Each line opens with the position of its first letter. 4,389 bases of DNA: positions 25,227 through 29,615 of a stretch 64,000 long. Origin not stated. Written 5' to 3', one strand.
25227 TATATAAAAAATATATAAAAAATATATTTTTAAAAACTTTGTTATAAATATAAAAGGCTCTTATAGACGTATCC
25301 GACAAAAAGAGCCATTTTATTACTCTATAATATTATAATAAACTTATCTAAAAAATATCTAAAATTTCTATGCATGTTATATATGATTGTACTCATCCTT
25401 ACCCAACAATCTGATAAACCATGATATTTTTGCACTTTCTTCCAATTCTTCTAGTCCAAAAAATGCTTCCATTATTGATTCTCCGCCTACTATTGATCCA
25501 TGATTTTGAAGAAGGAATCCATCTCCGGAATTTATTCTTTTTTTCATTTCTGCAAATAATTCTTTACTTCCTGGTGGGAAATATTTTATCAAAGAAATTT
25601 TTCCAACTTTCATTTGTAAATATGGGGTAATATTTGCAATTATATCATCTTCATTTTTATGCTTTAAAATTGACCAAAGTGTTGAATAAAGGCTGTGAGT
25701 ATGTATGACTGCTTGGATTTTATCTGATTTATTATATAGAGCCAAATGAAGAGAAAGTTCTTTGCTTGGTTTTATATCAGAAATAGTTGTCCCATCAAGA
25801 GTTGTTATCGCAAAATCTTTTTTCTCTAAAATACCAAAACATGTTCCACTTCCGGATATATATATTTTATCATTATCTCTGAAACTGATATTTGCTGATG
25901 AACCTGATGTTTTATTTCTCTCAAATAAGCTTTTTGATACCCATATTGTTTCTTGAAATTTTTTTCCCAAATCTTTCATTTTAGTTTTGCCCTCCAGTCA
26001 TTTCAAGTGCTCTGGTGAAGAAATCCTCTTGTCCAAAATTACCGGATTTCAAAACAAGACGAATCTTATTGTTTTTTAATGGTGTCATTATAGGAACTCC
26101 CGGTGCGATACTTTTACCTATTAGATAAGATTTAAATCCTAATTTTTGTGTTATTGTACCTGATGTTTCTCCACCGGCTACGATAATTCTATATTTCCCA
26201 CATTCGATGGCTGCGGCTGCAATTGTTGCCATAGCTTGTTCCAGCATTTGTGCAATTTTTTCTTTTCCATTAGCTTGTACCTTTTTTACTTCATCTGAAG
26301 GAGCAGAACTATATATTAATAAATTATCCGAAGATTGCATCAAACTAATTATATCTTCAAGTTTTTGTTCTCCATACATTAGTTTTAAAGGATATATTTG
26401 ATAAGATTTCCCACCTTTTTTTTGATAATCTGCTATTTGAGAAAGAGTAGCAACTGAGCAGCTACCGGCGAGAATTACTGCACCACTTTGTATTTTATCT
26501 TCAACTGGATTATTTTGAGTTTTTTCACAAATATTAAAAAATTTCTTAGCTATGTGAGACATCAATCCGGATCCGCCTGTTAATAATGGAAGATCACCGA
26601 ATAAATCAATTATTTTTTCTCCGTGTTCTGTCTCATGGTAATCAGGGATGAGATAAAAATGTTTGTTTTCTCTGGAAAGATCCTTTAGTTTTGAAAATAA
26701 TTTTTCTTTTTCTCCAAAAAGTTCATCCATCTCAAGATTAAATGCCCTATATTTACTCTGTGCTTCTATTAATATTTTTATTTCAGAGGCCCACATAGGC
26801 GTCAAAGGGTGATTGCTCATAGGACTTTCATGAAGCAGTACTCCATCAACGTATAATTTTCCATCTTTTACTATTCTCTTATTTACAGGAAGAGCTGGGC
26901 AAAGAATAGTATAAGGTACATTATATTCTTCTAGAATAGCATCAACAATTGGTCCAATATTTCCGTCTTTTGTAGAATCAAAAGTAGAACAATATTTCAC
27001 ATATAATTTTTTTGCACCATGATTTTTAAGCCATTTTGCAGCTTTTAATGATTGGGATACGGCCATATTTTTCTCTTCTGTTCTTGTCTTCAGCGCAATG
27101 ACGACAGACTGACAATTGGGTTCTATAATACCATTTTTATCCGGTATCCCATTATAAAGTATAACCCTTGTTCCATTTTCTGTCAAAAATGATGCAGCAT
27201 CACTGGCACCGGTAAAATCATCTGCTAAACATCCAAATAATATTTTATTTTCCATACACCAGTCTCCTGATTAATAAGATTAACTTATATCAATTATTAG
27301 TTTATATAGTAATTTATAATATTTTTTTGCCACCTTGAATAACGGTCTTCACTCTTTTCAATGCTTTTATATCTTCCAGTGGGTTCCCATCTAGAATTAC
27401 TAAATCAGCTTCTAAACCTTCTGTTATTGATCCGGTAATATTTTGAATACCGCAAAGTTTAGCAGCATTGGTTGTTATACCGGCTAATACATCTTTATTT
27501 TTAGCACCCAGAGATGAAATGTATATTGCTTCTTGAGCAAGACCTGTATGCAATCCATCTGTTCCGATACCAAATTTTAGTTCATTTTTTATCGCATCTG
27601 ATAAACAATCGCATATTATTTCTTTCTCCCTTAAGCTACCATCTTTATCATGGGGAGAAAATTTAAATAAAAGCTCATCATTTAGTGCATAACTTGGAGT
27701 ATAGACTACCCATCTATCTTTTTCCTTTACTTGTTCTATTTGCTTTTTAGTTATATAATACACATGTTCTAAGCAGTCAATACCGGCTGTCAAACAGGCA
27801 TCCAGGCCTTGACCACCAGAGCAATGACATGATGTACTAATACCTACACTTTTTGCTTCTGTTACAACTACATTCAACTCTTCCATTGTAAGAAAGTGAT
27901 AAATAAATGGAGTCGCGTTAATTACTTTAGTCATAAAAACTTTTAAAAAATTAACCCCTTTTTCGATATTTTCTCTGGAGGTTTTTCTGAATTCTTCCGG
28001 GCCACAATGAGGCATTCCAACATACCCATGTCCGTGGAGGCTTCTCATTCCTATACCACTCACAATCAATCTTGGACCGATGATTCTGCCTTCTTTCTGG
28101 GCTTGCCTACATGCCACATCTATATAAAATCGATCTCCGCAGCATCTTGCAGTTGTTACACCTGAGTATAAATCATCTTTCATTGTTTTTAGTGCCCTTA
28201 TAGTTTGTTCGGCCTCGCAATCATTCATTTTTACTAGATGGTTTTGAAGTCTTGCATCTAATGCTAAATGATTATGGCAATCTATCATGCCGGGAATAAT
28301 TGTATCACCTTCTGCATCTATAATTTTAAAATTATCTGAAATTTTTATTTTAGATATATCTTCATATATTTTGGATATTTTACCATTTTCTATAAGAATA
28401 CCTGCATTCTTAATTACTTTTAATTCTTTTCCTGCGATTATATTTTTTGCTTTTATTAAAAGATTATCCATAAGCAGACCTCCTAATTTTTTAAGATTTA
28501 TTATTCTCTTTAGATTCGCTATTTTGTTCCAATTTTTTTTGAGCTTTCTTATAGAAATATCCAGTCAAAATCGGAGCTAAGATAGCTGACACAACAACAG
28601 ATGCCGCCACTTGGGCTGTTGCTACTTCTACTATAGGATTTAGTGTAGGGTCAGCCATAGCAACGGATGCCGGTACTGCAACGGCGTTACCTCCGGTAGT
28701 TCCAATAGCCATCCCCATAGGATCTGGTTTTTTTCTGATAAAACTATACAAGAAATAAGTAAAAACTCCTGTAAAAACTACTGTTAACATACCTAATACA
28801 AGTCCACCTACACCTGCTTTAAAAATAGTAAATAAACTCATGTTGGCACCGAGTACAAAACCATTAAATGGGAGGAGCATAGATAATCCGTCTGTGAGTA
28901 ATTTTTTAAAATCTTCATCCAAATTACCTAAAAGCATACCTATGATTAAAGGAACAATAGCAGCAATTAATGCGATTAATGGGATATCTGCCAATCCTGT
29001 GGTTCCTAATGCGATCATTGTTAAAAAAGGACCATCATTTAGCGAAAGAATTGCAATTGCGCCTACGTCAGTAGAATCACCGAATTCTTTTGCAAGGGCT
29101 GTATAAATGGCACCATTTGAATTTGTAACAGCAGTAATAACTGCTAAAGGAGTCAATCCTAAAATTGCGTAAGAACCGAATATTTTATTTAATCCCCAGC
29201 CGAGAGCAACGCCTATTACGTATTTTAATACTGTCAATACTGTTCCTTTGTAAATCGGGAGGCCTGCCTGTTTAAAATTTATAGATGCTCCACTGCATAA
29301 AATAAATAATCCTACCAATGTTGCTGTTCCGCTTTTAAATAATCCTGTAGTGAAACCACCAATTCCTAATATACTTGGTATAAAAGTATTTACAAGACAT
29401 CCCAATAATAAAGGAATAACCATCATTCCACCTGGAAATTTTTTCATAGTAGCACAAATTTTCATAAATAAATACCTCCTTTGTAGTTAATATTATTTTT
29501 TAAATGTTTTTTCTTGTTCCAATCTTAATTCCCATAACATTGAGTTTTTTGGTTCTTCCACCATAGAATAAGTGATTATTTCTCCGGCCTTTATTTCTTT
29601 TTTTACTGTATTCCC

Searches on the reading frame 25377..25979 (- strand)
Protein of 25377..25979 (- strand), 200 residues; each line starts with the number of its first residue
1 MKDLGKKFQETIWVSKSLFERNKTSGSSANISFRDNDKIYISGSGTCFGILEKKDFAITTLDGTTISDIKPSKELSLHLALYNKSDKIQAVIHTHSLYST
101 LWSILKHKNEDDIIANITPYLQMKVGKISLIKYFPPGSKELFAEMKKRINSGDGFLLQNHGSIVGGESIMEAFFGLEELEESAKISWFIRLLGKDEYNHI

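Call 73: search_protein_families(library=pfam, proteins=[window:25377-25979:-], max_evalue=0.00001)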
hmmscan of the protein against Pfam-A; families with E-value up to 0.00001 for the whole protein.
window:25377-25979:- (200 aa): 1 family
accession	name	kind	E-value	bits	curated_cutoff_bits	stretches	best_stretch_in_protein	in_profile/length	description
PF00596.27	Aldolase_II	-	1.3e-38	133.1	22.2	1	11-186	3-182/183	Class II Aldolase and Adducin N-terminal domain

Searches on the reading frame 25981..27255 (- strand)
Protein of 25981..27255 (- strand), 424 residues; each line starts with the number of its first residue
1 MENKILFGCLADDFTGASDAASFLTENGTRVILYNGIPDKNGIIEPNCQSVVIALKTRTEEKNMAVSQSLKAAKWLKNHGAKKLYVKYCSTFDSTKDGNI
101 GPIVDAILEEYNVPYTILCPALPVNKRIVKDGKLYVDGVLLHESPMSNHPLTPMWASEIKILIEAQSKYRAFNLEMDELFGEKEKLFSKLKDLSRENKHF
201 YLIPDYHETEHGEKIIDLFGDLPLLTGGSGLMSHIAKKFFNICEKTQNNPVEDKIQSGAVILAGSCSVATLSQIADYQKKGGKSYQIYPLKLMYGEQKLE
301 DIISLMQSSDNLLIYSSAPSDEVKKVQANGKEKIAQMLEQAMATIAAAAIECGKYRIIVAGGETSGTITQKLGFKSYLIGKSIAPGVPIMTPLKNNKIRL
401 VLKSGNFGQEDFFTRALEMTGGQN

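Call 73: search_protein_families(library=pfam, proteins=[window:25981-27255:-], max_evalue=0.00001)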
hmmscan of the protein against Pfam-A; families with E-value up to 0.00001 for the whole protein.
window:25981-27255:- (424 aa): 2 families
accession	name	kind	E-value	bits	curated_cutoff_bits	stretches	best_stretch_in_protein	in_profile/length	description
PF07005.16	SBD_N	-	6.2e-57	193.4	25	1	8-234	2-229/230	Sugar-binding N-terminal domain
PF17042.10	NBD_C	-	8.1e-32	111.5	28.3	1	260-413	1-168/168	Nucleotide-binding C-terminal domain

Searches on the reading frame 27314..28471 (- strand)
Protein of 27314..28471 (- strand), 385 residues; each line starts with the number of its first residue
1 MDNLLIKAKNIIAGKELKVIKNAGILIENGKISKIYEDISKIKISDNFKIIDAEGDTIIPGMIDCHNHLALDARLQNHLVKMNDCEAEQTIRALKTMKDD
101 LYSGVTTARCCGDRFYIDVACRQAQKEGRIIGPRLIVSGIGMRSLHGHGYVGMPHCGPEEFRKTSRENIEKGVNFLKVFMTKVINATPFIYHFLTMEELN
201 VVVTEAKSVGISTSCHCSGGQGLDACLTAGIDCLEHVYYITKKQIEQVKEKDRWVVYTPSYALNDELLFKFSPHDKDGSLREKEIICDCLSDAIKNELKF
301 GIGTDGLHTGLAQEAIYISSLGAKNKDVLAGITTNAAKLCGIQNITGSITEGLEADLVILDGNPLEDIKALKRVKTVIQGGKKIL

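Call 73: search_protein_families(library=pfam, proteins=[window:27314-28471:-], max_evalue=0.00001)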
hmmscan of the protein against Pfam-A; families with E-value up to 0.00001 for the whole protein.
window:27314-28471:- (385 aa): 2 families
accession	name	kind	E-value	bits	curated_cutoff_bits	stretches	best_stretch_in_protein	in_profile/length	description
PF01979.26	Amidohydro_1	-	9.6e-29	101.1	25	1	57-382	1-343/345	Amidohydrolase family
PF07969.17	Amidohydro_3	-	2.3e-12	47.6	29.7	0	328-379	412-467/472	Amidohydrolase family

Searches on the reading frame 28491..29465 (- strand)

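Call 73: search_protein_families(library=pfam, proteins=[window:28491-29465:-], max_evalue=0.00001)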
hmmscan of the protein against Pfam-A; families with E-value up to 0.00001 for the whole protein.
window:28491-29465:- (324 aa): 1 family
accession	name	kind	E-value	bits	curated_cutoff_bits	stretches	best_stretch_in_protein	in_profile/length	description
PF03812.18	KdgT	-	4.5e-116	388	25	1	3-307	1-305/305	2-keto-3-deoxygluconate permease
